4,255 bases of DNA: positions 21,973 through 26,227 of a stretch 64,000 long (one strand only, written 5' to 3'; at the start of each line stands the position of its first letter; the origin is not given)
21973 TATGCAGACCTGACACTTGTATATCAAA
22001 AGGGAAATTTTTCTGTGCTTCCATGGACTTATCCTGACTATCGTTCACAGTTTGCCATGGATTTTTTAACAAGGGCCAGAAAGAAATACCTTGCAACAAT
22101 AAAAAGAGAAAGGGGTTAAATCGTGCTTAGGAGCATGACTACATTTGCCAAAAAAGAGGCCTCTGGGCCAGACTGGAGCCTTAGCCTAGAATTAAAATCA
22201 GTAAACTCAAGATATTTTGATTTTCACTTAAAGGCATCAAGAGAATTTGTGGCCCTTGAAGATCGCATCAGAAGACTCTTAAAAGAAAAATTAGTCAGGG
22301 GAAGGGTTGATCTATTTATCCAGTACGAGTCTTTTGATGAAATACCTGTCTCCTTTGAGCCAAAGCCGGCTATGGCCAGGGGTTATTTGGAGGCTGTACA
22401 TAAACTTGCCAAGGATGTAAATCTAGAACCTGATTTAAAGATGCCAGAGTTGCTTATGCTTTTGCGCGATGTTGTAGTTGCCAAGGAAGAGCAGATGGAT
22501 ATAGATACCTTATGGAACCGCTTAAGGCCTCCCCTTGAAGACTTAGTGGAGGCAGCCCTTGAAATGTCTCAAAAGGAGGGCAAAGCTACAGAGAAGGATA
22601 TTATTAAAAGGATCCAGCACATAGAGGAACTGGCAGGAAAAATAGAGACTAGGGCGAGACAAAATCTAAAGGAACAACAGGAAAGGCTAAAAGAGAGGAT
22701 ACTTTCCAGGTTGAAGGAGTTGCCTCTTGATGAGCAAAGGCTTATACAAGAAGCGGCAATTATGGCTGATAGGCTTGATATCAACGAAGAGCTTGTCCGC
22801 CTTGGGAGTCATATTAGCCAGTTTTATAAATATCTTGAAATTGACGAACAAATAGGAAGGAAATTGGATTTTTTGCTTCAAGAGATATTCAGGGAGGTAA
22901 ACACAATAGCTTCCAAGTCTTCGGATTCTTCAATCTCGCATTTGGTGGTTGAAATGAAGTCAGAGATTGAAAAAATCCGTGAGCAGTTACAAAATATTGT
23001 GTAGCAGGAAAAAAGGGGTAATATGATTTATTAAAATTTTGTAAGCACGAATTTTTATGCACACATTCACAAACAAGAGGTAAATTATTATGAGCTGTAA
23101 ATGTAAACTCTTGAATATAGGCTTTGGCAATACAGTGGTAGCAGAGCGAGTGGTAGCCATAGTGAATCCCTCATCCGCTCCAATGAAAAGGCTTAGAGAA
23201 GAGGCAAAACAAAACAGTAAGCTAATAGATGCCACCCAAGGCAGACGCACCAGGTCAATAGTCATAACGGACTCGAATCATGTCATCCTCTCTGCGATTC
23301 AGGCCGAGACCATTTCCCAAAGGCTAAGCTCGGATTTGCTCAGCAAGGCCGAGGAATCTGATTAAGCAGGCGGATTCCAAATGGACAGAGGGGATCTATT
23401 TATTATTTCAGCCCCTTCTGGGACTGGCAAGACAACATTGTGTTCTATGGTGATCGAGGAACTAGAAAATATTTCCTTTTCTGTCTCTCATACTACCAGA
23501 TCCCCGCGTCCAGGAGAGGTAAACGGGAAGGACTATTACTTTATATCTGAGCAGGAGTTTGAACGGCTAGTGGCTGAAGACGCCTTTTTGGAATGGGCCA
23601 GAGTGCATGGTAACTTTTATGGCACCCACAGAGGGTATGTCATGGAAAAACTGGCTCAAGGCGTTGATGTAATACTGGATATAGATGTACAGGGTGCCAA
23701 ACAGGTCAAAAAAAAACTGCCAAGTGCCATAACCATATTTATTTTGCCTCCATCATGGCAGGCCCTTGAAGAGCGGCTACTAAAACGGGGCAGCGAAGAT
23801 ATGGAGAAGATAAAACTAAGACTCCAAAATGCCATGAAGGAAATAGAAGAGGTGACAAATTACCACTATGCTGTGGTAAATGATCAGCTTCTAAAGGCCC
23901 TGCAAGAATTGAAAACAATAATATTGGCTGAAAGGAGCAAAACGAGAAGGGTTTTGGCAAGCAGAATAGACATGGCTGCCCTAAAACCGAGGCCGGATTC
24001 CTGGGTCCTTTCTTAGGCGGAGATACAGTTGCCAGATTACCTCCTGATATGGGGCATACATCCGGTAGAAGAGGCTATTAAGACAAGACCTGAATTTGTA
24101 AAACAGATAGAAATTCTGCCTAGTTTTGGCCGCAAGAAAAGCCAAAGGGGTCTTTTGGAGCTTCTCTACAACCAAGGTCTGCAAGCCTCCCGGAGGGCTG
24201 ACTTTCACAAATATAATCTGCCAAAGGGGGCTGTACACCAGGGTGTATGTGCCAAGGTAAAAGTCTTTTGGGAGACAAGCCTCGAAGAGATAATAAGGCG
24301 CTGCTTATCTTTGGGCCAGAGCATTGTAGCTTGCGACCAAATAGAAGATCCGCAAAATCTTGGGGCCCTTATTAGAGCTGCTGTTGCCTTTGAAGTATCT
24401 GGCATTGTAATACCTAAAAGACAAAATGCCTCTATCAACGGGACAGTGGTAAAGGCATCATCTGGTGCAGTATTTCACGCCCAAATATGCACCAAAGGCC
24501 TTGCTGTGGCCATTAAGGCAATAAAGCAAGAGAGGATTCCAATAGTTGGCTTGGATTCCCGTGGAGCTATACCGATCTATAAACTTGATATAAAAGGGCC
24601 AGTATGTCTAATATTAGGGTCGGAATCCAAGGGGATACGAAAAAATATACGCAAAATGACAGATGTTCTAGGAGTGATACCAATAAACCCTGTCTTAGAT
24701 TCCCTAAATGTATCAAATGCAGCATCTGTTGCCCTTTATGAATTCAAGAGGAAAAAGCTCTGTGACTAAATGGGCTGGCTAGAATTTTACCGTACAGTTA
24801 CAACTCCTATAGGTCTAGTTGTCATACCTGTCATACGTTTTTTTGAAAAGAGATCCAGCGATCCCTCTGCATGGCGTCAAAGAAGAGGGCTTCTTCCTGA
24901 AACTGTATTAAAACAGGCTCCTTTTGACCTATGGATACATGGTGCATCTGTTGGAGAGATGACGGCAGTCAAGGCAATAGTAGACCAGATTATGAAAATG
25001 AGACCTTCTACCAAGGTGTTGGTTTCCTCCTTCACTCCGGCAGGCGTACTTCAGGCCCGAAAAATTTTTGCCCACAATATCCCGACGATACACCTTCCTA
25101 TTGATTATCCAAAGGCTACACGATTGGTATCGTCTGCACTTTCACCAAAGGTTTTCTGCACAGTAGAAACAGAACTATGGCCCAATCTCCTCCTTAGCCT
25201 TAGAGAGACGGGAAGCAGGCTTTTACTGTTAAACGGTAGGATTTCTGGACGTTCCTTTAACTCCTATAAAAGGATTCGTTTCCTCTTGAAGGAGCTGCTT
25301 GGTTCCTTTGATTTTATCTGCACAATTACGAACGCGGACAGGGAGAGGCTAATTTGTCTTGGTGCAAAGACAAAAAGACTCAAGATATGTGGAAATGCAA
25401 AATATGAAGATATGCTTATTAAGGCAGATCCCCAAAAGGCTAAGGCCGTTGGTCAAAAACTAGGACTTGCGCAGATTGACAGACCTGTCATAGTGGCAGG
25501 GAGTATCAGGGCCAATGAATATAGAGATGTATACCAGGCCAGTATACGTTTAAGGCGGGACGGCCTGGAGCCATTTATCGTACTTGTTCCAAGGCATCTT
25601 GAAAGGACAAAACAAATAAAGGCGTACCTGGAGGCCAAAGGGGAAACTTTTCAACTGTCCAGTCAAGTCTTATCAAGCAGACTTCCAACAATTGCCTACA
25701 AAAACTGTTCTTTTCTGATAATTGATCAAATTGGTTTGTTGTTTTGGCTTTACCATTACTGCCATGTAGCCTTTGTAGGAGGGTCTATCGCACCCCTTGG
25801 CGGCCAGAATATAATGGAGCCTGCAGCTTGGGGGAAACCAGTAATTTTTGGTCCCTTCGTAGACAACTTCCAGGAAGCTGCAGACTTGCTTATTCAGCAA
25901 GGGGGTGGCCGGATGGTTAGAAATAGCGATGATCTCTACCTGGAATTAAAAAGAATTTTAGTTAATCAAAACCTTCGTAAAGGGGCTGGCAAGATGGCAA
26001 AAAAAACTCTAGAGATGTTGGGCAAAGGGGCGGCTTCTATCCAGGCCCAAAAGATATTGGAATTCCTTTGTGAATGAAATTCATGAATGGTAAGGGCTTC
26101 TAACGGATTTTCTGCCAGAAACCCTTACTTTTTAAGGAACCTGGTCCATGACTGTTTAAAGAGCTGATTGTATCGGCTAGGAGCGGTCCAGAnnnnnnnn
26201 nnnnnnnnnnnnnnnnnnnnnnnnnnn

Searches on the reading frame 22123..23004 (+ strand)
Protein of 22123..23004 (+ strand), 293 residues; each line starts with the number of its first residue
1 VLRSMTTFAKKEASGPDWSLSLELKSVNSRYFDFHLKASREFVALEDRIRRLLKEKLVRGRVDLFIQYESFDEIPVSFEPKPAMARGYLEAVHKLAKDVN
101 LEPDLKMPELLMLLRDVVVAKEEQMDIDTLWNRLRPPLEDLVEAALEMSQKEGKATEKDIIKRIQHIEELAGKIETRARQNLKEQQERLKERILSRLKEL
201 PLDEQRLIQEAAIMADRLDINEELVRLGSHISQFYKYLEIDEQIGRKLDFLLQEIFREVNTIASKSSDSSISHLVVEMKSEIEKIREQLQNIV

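Call 58: search_protein_families(library=pfam, proteins=[window:22123-23004:+], max_evalue=0.00001)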
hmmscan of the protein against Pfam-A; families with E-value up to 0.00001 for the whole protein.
window:22123-23004:+ (293 aa): 2 families
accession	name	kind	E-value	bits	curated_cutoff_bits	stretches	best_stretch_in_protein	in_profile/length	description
PF08340.16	YicC-like_C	-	1.1e-42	145.4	27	1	174-292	1-119/120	Endoribonuclease YicC-like, C-terminal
PF03755.18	YicC-like_N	-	2.8e-33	115.9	25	1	2-157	1-155/156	Endoribonuclease YicC-like, N-terminal region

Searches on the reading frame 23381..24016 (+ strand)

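Call 58: search_protein_families(library=pfam, proteins=[window:23381-24016:+], max_evalue=0.00001)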
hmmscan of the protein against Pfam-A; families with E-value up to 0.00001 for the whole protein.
window:23381-24016:+ (211 aa): 1 family
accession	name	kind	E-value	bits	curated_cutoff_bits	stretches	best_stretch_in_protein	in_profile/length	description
PF00625.27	Guanylate_kin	-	3.5e-52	177.2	25.2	1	6-183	4-181/182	Guanylate kinase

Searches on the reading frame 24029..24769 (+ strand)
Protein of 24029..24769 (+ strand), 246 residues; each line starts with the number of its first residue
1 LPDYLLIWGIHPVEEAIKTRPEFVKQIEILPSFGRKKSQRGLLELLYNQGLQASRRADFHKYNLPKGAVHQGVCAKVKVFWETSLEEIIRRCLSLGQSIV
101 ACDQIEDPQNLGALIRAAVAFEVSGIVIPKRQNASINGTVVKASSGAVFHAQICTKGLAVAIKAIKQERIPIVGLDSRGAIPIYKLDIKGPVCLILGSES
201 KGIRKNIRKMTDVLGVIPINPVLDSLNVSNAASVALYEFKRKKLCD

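Call 58: search_protein_families(library=pfam, proteins=[window:24029-24769:+], max_evalue=0.00001)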
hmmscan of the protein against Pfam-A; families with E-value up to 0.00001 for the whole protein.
window:24029-24769:+ (246 aa): 2 families
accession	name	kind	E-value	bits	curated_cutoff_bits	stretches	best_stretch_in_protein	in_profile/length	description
PF00588.24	SpoU_methylase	-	1.9e-34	119.3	29.7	1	99-237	3-142/142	SpoU rRNA Methylase family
PF08032.17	SpoU_sub_bind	-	3.7e-07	30.8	22.8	1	6-78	1-71/76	RNA 2'-O ribose methyltransferase substrate binding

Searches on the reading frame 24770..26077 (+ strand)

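Call 58: search_protein_families(library=pfam, proteins=[window:24770-26077:+], max_evalue=0.00001)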
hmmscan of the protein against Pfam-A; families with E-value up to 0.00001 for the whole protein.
window:24770-26077:+ (435 aa): 1 family
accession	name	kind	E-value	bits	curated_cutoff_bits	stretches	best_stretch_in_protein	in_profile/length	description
PF04413.22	Glycos_transf_N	-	1.2e-48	165.4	23.9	1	34-213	2-178/179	3-Deoxy-D-manno-octulosonic-acid transferase (kdotransferase)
